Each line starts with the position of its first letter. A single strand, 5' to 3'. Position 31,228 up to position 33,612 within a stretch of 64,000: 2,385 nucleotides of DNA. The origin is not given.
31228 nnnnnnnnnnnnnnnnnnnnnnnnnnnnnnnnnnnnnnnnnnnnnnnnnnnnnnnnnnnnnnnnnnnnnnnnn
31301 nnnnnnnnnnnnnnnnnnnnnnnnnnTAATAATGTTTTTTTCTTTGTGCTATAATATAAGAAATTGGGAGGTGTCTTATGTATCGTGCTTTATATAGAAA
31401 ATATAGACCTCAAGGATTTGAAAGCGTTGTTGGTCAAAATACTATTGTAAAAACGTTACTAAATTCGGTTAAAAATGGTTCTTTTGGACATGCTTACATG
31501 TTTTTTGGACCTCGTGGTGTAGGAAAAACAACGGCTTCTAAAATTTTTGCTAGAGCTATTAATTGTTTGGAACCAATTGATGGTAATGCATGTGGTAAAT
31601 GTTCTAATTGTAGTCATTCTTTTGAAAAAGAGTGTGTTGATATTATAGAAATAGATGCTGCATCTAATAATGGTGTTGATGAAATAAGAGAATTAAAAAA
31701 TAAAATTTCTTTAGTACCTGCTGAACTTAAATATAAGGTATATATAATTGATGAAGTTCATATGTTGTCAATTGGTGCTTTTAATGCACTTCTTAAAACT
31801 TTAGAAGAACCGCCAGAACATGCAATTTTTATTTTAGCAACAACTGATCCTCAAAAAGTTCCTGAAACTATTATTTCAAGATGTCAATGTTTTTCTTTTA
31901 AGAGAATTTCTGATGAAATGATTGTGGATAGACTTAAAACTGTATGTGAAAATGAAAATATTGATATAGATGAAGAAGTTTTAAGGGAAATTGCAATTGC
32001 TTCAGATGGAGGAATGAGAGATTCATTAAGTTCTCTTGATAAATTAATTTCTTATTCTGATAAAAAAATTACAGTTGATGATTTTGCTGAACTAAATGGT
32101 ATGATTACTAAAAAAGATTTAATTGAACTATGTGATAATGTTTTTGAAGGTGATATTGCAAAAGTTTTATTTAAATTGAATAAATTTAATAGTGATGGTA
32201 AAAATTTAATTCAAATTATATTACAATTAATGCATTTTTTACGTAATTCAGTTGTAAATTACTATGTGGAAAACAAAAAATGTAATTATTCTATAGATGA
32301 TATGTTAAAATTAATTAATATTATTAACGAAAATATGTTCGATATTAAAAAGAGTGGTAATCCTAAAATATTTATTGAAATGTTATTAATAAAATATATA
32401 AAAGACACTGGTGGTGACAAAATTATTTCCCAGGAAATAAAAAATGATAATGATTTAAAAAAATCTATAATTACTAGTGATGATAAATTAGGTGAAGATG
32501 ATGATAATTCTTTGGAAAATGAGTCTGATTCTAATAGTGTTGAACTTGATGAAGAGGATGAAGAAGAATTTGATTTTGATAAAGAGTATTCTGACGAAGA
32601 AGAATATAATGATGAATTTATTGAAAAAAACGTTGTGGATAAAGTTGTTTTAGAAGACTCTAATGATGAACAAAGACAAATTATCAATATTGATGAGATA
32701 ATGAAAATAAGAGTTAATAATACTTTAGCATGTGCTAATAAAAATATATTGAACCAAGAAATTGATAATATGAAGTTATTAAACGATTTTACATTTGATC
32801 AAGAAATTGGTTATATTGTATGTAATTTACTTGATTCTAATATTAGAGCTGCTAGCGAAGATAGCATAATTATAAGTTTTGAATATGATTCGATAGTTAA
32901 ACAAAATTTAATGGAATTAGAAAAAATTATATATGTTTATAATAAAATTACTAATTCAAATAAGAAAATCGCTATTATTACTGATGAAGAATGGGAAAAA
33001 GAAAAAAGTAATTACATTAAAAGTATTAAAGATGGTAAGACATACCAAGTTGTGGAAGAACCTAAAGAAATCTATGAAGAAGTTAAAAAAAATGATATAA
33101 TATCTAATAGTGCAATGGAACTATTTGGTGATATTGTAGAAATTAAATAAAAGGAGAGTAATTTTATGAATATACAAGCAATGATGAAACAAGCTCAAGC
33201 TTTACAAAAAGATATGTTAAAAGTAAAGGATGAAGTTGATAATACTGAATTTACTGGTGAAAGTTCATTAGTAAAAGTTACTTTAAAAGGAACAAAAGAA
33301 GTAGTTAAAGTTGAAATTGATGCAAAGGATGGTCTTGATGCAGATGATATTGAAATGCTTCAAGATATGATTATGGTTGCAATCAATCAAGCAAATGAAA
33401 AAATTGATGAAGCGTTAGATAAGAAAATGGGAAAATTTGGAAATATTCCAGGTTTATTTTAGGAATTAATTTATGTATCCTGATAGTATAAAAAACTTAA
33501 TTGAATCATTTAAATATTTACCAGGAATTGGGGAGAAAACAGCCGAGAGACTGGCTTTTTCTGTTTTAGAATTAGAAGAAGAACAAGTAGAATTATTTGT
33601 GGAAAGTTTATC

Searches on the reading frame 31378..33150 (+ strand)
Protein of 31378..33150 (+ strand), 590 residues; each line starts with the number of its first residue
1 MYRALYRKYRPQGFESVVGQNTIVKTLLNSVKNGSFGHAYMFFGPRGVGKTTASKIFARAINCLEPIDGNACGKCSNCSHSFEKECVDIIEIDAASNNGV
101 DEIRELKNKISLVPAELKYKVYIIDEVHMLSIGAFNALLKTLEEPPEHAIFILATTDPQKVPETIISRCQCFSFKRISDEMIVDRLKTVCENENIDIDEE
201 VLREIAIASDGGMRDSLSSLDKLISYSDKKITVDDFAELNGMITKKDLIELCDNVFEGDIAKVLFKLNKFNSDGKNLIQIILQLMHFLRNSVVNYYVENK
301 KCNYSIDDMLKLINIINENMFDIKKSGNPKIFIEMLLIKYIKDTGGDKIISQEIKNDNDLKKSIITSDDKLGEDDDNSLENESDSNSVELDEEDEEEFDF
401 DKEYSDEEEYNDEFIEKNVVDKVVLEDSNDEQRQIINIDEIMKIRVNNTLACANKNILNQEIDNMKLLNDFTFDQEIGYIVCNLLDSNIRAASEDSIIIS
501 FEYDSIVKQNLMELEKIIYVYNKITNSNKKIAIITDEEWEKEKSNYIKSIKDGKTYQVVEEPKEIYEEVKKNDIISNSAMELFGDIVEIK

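Call 11: search_protein_families(library=ncbifam, proteins=[window:31378-33150:+])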
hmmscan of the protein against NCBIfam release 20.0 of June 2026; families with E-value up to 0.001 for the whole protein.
window:31378-33150:+ (590 aa): 74 families (the best 25 are shown)
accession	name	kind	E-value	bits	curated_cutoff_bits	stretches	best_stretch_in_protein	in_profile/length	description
NF004046.1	PRK05563.1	equivalog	1.2e-142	476.7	400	1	1-589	1-567/567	DNA polymerase III subunit gamma/tau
TIGR02397.1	dnaX_nterm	equivalog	4.2e-125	417.7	250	1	2-340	1-354/355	DNA polymerase III subunit gamma/tau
NF011526.0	PRK14965.1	equivalog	8.7e-110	368.2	670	1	2-300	3-301/578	DNA polymerase III subunits gamma and tau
NF011510.0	PRK14948.1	equivalog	3.2e-106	356.6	593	1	2-545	5-558/640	DNA polymerase III subunit gamma/tau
NF011512.0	PRK14950.1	equivalog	7.2e-105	352.3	593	1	3-292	4-294/585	DNA polymerase III subunits gamma and tau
NF004549.0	PRK05896.1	equivalog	2.8e-104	350.1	578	1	3-557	4-527/642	DNA polymerase III subunits gamma and tau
NF011523.0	PRK14962.1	equivalog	3.9e-103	345.8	576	1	3-553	2-468/474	DNA polymerase III subunits gamma and tau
NF011514.0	PRK14953.1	equivalog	6.9e-103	345.2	536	1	1-440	2-425/488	DNA polymerase III subunits gamma and tau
NF005942.0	PRK07994.1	equivalog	3.4e-101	340.2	613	1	2-298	3-299/655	DNA polymerase III subunit gamma/tau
NF006585.0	PRK09111.1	equivalog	2.1e-99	333.9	604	1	2-298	27-328/616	DNA polymerase III subunit gamma/tau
NF011531.0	PRK14971.1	equivalog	1e-96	325.2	685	1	7-294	9-297/614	DNA polymerase III subunit gamma/tau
NF004962.0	PRK06305.1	equivalog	3.4e-96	323.2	559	1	2-377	4-387/465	DNA polymerase III subunits gamma and tau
NF005173.0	PRK06647.1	equivalog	1.6e-90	304.6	623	1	6-561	7-563/568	DNA polymerase III subunits gamma and tau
NF011524.0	PRK14963.1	equivalog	1.3e-88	298.7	601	1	4-293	3-290/647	DNA polymerase III subunits gamma and tau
NF006280.0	PRK08451.1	equivalog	2.4e-88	297.2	572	1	3-536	2-498/535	DNA polymerase III subunit gamma/tau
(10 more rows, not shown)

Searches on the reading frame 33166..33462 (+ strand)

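Call 11: search_protein_families(library=ncbifam, proteins=[window:33166-33462:+])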
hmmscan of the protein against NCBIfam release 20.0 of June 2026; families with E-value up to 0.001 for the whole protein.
window:33166-33462:+ (98 aa): 2 families
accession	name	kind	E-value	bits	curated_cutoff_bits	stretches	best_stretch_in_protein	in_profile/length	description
TIGR00103.1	DNA_YbaB_EbfC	equivalog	3.1e-19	69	49.45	1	2-97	7-104/104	YbaB/EbfC family nucleoid-associated protein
NF011218.0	PRK14625.1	equivalog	8.7e-11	42.2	151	1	3-88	4-90/109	hypothetical protein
